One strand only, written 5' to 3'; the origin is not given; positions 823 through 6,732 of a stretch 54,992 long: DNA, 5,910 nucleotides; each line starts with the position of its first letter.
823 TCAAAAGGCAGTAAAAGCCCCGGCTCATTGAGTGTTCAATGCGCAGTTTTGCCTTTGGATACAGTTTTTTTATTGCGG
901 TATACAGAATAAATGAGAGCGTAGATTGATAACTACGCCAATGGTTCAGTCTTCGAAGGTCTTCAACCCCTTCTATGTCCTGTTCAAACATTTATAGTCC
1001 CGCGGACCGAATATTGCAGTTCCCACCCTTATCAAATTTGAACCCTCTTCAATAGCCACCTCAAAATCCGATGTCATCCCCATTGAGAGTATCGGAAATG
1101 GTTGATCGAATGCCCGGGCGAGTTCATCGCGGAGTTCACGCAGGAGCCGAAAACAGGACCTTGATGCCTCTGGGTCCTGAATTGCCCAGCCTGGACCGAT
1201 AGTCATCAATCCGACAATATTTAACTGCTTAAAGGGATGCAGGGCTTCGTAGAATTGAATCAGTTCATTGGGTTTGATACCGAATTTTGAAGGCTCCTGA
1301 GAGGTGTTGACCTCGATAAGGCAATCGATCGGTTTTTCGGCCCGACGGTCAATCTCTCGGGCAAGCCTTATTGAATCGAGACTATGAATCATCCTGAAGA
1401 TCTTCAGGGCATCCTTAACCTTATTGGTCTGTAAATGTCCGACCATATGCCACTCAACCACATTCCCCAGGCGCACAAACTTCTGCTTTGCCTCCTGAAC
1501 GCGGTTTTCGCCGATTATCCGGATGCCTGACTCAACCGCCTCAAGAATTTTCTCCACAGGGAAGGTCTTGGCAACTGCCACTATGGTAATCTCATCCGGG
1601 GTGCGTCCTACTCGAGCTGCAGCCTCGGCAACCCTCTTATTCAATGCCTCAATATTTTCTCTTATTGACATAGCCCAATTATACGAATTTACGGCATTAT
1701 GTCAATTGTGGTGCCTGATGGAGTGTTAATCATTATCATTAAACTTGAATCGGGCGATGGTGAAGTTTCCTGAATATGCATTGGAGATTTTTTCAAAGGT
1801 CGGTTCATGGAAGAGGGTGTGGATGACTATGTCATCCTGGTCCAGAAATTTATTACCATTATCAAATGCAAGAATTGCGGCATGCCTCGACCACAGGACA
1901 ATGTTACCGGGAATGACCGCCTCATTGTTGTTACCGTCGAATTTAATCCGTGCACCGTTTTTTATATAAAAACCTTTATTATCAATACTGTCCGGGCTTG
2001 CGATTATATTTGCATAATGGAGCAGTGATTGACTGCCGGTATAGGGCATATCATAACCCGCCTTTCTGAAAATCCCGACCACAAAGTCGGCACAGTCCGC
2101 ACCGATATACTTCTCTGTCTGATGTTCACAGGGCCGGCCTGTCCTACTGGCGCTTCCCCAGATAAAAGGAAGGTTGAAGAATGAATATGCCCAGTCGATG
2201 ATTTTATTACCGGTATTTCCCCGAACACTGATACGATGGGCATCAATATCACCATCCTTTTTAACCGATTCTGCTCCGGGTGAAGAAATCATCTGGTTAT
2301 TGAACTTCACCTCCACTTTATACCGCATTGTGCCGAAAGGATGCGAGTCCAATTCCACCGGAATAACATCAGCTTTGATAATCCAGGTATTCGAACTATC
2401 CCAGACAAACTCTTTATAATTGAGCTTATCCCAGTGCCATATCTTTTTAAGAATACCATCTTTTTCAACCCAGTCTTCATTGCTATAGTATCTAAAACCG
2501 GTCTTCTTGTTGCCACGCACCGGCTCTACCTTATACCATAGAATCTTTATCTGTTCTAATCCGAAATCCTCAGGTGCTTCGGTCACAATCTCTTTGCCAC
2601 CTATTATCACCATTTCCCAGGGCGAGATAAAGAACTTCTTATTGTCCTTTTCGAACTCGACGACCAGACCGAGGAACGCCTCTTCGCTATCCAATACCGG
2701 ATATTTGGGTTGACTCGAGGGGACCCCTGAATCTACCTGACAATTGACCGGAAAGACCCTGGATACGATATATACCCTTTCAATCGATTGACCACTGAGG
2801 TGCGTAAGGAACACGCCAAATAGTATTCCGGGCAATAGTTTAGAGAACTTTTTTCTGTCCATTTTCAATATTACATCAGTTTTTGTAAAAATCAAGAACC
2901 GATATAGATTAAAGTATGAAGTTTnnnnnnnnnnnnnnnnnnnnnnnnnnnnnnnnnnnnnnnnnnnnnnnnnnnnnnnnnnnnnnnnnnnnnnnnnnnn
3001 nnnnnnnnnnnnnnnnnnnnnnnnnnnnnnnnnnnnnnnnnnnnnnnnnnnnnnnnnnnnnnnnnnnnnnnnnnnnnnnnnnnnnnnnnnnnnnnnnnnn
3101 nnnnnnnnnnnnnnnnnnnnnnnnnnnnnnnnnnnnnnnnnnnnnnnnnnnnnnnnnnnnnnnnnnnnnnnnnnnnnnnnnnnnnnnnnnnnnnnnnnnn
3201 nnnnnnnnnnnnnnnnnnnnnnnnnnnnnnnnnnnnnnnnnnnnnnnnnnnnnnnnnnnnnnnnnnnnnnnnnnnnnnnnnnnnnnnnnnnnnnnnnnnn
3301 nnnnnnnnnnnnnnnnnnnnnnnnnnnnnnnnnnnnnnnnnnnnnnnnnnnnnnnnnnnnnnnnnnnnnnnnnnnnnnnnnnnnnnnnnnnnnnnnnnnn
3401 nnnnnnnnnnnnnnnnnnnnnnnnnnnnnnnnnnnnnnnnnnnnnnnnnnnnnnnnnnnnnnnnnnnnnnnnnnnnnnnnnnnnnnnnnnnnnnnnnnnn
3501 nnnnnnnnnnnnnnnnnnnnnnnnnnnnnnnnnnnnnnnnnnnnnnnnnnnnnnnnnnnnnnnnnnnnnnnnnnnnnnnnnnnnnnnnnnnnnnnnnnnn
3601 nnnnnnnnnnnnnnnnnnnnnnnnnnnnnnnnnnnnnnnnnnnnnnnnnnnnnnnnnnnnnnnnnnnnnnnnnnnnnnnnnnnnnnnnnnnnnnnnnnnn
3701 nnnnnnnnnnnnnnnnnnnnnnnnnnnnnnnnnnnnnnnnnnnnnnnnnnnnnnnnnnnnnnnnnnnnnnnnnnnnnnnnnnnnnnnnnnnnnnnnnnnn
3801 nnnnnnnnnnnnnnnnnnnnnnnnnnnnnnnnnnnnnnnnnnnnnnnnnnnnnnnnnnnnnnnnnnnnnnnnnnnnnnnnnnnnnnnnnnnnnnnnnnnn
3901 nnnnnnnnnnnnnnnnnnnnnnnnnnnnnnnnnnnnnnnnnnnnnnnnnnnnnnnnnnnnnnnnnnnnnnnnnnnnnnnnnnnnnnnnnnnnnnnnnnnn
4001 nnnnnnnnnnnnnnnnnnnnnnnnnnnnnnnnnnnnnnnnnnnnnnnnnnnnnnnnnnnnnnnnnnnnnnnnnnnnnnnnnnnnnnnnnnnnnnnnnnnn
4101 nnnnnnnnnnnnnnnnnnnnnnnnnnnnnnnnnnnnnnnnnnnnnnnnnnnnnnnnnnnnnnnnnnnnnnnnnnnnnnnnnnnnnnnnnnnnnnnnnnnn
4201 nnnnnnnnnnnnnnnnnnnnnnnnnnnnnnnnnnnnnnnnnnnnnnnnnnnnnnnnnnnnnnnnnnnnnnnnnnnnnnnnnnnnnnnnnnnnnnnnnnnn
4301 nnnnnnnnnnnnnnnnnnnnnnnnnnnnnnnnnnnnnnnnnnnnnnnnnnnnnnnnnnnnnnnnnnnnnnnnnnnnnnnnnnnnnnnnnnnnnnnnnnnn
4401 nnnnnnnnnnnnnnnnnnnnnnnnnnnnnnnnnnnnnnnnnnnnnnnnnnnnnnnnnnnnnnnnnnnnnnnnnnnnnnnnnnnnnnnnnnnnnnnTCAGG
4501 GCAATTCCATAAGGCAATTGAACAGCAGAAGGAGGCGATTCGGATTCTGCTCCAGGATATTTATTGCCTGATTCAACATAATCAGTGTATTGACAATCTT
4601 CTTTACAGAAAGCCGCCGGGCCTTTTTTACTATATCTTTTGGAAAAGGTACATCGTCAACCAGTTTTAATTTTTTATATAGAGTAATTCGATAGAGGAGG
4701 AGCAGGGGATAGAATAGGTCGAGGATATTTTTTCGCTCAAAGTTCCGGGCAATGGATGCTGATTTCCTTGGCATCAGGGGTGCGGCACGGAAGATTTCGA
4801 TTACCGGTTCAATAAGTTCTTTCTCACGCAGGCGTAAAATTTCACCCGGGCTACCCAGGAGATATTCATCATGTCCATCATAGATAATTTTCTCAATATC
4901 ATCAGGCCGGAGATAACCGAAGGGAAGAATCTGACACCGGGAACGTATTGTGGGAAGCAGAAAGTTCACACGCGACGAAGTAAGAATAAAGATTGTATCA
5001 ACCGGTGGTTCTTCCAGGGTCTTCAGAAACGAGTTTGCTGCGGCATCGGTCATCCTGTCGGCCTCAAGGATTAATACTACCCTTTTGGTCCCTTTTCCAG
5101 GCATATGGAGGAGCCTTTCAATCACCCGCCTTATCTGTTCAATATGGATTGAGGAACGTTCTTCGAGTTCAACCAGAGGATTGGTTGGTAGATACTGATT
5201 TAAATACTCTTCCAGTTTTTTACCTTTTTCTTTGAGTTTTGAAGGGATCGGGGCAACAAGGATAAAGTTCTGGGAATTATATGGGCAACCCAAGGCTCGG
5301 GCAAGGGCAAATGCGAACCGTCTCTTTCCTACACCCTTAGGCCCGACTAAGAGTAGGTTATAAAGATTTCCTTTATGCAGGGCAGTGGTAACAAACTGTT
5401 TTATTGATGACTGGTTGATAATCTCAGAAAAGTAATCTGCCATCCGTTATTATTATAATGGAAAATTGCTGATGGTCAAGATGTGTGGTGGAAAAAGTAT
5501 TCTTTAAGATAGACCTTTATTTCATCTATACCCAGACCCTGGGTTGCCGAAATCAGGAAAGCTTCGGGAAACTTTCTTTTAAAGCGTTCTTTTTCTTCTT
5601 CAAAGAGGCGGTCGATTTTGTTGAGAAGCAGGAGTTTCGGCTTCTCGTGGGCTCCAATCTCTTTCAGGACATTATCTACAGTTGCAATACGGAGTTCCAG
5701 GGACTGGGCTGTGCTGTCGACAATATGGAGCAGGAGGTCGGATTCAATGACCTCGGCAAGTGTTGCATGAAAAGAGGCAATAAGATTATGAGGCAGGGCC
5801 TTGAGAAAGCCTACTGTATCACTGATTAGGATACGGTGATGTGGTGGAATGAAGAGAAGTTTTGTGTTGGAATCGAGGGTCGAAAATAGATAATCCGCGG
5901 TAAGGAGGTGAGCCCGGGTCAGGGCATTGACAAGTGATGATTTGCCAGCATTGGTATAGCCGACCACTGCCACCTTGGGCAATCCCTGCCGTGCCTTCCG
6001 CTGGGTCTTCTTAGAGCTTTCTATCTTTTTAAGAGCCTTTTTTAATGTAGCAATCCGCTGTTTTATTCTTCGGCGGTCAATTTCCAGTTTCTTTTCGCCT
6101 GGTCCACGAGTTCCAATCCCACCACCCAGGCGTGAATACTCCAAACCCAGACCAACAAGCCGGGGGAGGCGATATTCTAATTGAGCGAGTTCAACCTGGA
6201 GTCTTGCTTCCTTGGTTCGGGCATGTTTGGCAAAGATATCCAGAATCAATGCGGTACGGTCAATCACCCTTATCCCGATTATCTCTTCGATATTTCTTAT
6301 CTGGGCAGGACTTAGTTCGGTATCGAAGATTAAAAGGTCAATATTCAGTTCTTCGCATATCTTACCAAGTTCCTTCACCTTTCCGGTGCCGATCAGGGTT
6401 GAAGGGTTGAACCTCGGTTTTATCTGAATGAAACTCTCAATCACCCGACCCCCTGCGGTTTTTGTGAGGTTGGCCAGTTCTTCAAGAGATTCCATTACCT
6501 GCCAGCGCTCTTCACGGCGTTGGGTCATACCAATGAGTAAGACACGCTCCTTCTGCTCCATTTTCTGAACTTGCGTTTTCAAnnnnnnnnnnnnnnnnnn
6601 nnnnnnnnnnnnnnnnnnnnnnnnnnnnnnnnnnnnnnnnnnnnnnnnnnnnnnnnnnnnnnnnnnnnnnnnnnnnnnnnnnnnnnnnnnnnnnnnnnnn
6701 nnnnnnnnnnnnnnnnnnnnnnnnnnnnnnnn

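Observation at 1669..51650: Operon-leading genes are wired for leaderless or near-leaderless mRNAs from near-consensus sigma70 promoters with a fixed 16-nt spacer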

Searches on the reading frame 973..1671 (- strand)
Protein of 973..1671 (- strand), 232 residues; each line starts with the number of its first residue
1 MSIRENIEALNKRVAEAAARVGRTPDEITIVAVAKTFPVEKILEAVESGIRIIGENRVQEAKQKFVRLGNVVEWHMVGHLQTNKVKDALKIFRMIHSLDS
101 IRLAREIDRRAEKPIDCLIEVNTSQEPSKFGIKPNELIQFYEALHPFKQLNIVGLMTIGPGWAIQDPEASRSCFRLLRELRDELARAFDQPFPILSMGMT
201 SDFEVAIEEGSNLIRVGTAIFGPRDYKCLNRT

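Call 6: search_protein_families(library=pfam, proteins=[window:973-1671:-])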
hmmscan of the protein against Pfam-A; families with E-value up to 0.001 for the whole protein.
window:973-1671:- (232 aa): 1 family
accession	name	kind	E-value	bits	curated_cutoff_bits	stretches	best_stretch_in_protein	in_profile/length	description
PF01168.26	Ala_racemase_N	-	3.8e-21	76.3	24.1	1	7-224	3-219/220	Alanine racemase, N-terminal domain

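Call 10: find_encoding_contigs(protein=window:973-1671:-, flank=10000, max_places=6)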
Protein window:973-1671:- (232 aa): 5 contigs read that carry it; 5 places shown.
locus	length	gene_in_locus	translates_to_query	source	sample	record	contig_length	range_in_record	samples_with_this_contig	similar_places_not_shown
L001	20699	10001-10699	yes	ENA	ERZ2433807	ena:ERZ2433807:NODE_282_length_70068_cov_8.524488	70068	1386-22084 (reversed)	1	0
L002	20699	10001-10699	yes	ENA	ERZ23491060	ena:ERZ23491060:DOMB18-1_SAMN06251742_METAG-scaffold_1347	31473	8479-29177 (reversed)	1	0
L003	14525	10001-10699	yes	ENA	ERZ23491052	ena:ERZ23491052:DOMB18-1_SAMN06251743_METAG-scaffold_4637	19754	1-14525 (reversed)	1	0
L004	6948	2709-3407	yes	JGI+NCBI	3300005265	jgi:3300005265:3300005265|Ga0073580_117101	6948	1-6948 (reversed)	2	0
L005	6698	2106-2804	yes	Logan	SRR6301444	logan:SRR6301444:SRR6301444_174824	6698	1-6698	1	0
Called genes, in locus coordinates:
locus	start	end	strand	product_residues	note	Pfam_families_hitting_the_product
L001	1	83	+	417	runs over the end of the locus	PF07498:Rho_N, PF07497:Rho_RNA_bind, PF00006:ATP-synt_ab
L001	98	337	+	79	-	PF01197:Ribosomal_L31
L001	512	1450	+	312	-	PF03462:PCRF, PF00472:RF-1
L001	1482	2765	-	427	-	PF00515:TPR_1 (faint), PF07719:TPR_2 (faint), PF13181:TPR_8 (faint), PF13414:TPR_11 (faint), PF14559:TPR_19 (faint), PF21033:RMD1-3 (faint)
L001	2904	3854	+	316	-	-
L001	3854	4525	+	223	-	PF00590:TP_methylase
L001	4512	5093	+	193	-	PF01066:CDP-OH_P_transf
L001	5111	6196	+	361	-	PF13167:GTP-bdg_N, PF16360:GTP-bdg_M, PF03193:RsgA_GTPase (faint), PF01926:MMR_HSR1, PF02421:FeoB_N (weak)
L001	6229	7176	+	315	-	PF13177:DNA_pol3_delta2, PF00004:AAA (weak)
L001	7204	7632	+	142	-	PF01927:Mut7-C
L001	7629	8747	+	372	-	PF08486:SpoIID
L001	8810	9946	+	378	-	-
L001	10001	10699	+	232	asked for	PF01168:Ala_racemase_N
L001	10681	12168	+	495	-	PF00485:PRK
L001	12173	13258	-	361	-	PF09243:Rsm22, PF13489:Methyltransf_23, PF13847:Methyltransf_31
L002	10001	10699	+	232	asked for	PF01168:Ala_racemase_N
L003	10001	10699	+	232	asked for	PF01168:Ala_racemase_N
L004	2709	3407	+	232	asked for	PF01168:Ala_racemase_N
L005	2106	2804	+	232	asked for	PF01168:Ala_racemase_N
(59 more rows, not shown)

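Call 12: list_cluster_members(proteins=[window:973-1671:-, window:4496-5443:-, window:7818-8768:-, window:14052-16088:+, window:33195-34517:+, window:34591-35838:+, window:47110-47415:-, window:51648-52535:+, window:28178-29203:-, window:47521-50166:-])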
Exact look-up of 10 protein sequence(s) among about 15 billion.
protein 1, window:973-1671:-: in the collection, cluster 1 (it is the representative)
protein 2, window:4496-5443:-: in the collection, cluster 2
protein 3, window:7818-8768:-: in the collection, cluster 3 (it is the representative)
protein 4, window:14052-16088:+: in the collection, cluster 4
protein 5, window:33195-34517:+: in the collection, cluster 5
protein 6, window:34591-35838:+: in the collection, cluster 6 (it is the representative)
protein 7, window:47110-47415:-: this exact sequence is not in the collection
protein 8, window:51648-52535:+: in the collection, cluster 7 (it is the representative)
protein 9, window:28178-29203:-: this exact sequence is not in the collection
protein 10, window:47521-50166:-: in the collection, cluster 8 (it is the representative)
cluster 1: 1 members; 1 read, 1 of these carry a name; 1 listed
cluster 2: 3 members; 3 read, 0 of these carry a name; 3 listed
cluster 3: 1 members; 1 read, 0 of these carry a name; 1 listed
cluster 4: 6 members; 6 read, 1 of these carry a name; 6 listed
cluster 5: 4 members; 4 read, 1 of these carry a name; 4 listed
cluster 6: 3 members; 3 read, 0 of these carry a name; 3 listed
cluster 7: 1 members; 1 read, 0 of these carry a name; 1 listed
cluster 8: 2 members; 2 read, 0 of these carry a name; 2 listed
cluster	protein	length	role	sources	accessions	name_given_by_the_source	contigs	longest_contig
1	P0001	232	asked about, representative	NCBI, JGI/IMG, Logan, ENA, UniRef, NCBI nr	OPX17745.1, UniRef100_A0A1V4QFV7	YggS family pyridoxal phosphate enzyme [candidate division WOR-3 bacterium 4484_100] | Pyridoxal phosphate homeostasis protein n=1 Tax=candidate division WOR-3 bacterium ... | MAG: YggS family pyridoxal phosphate enzyme [candidate division WOR-3 bacterium 4484_100]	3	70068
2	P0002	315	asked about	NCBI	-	-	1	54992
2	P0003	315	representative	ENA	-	-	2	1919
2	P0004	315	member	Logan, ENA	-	-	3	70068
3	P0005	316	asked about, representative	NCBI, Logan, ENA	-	-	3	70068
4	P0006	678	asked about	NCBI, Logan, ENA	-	-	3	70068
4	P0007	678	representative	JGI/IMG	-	-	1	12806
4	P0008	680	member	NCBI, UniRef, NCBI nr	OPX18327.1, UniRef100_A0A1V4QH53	ribonucleoside-diphosphate reductase, adenosylcobalamin-dependent [candidate division ... | Vitamin B12-dependent ribonucleotide reductase n=1 Tax=candidate division WOR-3 bacterium ... | MAG: ribonucleoside-diphosphate reductase, adenosylcobalamin-dependent [candidate ...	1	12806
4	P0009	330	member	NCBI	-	-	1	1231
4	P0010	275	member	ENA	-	-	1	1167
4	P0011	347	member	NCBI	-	-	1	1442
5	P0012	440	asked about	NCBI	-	-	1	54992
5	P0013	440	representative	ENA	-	-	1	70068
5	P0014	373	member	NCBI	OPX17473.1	hypothetical protein BXT86_06350, partial [candidate division WOR-3 bacterium 4484_100]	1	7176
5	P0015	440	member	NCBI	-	-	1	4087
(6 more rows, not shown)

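Call 23: find_related_loci(query=A1, collection=metagenome_contigs, flank=10000)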
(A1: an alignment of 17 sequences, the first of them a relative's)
Query A1 (316 aa) in metagenome_contigs; peptide patterns used: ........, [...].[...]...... (x = any residue, [..] = any of these).
234 stretches matched a pattern; 43 encode a relative of the query (tblastn E <= 1e-3); 43 distinct loci.
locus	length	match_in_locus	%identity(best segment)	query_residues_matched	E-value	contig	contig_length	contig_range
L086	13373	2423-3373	75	1-316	4e-160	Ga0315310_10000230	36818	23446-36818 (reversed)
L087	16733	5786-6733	70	1-316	7e-156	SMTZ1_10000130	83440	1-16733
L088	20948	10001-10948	72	1-316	6e-156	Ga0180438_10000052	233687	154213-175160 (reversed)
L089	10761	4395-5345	72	1-316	2e-155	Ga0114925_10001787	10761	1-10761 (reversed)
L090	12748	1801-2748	72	1-316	1e-155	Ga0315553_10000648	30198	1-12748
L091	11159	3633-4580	73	1-316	1e-155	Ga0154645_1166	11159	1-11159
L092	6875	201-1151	72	1-316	1e-155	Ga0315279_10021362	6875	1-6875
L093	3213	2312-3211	73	1-300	2e-159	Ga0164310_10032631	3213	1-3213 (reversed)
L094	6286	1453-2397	69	1-315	3e-153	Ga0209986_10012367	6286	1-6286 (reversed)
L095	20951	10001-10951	71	1-316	7e-152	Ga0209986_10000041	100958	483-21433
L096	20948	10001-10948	70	1-316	2e-150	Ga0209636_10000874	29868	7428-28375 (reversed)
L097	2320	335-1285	69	1-316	1e-160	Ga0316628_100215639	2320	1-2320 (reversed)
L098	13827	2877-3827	69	1-316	6e-150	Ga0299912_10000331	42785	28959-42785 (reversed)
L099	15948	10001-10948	69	1-316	7e-150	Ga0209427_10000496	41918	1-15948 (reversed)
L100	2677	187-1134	69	1-316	1e-157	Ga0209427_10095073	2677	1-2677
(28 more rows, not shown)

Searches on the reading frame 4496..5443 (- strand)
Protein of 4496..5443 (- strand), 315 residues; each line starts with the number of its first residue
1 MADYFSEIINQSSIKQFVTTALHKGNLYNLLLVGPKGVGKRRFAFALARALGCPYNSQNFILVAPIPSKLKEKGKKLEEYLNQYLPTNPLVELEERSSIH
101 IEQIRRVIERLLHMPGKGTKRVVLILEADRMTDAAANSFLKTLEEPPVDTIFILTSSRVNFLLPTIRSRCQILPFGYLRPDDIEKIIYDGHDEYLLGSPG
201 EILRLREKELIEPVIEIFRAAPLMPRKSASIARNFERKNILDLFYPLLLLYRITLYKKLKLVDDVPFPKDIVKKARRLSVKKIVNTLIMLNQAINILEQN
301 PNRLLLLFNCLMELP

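Call 6: search_protein_families(library=pfam, proteins=[window:4496-5443:-])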
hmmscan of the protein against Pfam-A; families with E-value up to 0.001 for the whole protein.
window:4496-5443:- (315 aa): 3 families
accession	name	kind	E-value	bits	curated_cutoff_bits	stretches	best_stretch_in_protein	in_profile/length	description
PF13177.12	DNA_pol3_delta2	-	2.7e-32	112.4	27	1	12-176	3-158/161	DNA polymerase III, delta subunit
PF00004.35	AAA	-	9.5e-07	29.8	21.2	1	30-172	1-125/131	ATPase family associated with various cellular activities (AAA)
PF07728.20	AAA_5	-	0.0004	20.9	22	0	29-56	1-29/139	AAA domain (dynein-related subfamily)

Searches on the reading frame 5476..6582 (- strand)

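Call 6: search_protein_families(library=pfam, proteins=[window:5476-6582:-])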
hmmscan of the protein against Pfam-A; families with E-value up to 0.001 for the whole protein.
window:5476-6582:- (368 aa): 8 families
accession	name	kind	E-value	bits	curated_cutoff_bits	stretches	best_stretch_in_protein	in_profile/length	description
PF13167.11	GTP-bdg_N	-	1.6e-32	112.3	25.4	1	31-118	2-89/89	GTP-binding GTPase N-terminal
PF16360.10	GTP-bdg_M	-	7.5e-32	110.2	29.5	1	120-198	1-79/79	GTP-binding GTPase Middle Region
PF01926.29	MMR_HSR1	-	1.5e-20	73.9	21.9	1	203-322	1-113/113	50S ribosome-binding GTPase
PF02421.24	FeoB_N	-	1.2e-06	28.5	27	1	203-330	2-122/156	Ferrous iron transport protein B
PF03193.22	RsgA_GTPase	-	3.1e-05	24.3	30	0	291-361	31-106/174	RsgA GTPase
PF16897.10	MMR_HSR1_Xtn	-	3.5e-05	24.2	35.2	1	314-357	56-98/106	C-terminal region of MMR_HSR1 domain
PF00350.29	Dynamin_N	-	0.00015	22.3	27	1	204-228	1-25/168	Dynamin family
PF13191.12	AAA_16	-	0.00034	21.6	32.6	1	196-331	19-149/167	AAA ATPase domain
